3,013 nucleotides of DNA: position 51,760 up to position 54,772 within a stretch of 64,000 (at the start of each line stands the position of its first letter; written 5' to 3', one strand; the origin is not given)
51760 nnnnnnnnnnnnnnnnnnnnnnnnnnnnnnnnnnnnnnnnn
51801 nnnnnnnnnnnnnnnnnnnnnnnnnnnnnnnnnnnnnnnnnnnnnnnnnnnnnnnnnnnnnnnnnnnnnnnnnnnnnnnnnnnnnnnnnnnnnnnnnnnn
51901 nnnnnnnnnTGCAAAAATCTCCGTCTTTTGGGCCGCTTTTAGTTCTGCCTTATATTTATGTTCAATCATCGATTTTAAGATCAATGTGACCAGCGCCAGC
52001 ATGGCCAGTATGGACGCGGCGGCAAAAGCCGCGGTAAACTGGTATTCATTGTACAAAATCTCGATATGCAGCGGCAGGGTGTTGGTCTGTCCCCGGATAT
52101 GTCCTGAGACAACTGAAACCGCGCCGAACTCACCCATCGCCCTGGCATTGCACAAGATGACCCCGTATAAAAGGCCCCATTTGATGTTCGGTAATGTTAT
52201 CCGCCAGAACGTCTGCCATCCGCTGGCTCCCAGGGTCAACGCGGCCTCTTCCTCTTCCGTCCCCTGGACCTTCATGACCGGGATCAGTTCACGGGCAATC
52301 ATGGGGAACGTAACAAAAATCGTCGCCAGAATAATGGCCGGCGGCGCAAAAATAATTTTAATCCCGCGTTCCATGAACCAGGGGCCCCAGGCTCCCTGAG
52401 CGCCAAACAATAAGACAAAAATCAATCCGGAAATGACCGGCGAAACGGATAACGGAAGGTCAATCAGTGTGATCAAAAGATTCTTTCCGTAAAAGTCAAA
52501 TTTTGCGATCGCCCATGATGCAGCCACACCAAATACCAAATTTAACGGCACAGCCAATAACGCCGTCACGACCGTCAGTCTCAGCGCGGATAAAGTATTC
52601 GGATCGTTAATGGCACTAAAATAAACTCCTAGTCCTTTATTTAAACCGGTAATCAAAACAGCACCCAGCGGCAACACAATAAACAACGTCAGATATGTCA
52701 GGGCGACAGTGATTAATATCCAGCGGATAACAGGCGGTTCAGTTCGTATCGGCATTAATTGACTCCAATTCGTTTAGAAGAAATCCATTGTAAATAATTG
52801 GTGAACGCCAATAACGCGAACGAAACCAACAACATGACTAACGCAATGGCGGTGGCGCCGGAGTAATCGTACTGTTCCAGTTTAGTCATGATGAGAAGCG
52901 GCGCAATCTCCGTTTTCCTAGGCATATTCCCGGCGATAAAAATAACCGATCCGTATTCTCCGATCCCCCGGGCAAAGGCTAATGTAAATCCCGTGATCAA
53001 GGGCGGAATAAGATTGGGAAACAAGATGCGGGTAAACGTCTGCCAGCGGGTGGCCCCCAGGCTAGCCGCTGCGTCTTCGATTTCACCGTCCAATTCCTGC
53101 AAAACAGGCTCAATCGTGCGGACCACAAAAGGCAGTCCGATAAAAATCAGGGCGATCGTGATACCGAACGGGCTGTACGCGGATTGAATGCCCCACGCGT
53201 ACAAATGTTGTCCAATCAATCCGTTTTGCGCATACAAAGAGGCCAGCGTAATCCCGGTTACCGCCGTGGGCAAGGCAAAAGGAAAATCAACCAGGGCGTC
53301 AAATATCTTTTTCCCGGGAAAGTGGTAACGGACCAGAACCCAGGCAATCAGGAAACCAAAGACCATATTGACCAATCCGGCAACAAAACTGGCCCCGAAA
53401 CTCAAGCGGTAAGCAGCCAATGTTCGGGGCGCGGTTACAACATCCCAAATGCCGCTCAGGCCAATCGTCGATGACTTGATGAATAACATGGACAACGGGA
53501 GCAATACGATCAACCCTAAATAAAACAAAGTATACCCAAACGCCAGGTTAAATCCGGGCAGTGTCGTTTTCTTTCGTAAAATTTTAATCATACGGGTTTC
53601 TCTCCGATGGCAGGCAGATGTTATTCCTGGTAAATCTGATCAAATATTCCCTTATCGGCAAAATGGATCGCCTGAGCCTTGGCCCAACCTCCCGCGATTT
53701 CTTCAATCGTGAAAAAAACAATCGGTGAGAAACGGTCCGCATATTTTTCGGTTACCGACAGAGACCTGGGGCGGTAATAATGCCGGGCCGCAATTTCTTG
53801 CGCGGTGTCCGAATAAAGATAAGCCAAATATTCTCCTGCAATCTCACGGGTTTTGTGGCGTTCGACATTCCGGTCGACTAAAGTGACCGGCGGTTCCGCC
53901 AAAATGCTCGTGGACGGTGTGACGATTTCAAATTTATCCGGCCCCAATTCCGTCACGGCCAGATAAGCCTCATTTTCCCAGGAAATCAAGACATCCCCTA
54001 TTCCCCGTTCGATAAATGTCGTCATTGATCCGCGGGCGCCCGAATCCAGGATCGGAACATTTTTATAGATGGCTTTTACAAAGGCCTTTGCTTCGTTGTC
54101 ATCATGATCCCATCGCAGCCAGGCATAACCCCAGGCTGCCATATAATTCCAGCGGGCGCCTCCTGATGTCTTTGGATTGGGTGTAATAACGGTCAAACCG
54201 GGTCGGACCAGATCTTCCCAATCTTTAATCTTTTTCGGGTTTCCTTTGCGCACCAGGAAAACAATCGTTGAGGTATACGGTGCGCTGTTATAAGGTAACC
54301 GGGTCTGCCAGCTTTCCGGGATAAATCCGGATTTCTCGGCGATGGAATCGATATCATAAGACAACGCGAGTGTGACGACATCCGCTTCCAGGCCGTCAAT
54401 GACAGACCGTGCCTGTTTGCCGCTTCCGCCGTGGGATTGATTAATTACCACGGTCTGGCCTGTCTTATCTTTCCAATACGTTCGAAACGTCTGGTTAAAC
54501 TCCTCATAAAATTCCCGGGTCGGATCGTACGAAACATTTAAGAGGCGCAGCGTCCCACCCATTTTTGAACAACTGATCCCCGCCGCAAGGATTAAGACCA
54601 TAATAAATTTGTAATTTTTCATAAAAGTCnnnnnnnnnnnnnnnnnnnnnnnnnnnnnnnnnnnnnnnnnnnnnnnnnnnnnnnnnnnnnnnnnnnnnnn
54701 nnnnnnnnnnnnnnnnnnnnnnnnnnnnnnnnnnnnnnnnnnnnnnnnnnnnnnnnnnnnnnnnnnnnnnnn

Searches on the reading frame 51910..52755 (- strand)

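Call 69: search_protein_families(library=pfam, proteins=[window:51910-52755:-], max_evalue=0.00001)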
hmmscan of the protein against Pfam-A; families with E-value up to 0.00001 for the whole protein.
window:51910-52755:- (282 aa): 1 family
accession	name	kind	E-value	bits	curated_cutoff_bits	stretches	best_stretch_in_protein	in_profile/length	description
PF00528.27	BPD_transp_1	-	6.7e-13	49.2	26.4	1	77-267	2-181/184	Binding-protein-dependent transport system inner membrane component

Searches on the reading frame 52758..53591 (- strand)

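Call 69: search_protein_families(library=pfam, proteins=[window:52758-53591:-], max_evalue=0.00001)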
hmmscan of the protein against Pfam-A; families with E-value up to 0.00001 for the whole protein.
window:52758-53591:- (278 aa): 1 family
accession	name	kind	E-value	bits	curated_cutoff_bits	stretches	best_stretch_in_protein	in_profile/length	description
PF00528.27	BPD_transp_1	-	3e-23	82.9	26.4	1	76-275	2-182/184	Binding-protein-dependent transport system inner membrane component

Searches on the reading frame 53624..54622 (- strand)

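Call 69: search_protein_families(library=pfam, proteins=[window:53624-54622:-], max_evalue=0.00001)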
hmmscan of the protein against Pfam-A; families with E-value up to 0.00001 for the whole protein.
window:53624-54622:- (333 aa): 3 families
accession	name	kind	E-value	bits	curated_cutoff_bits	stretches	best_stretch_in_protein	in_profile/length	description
PF13531.11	SBP_bac_11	-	3.1e-37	129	25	1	36-284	10-227/227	Bacterial extracellular solute-binding protein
PF01547.30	SBP_bac_1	-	5.2e-15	56.7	26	1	39-275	11-306/307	Bacterial extracellular solute-binding protein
PF13343.11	SBP_bac_6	-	1.4e-06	28.4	24.6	1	126-285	71-218/245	Bacterial extracellular solute-binding protein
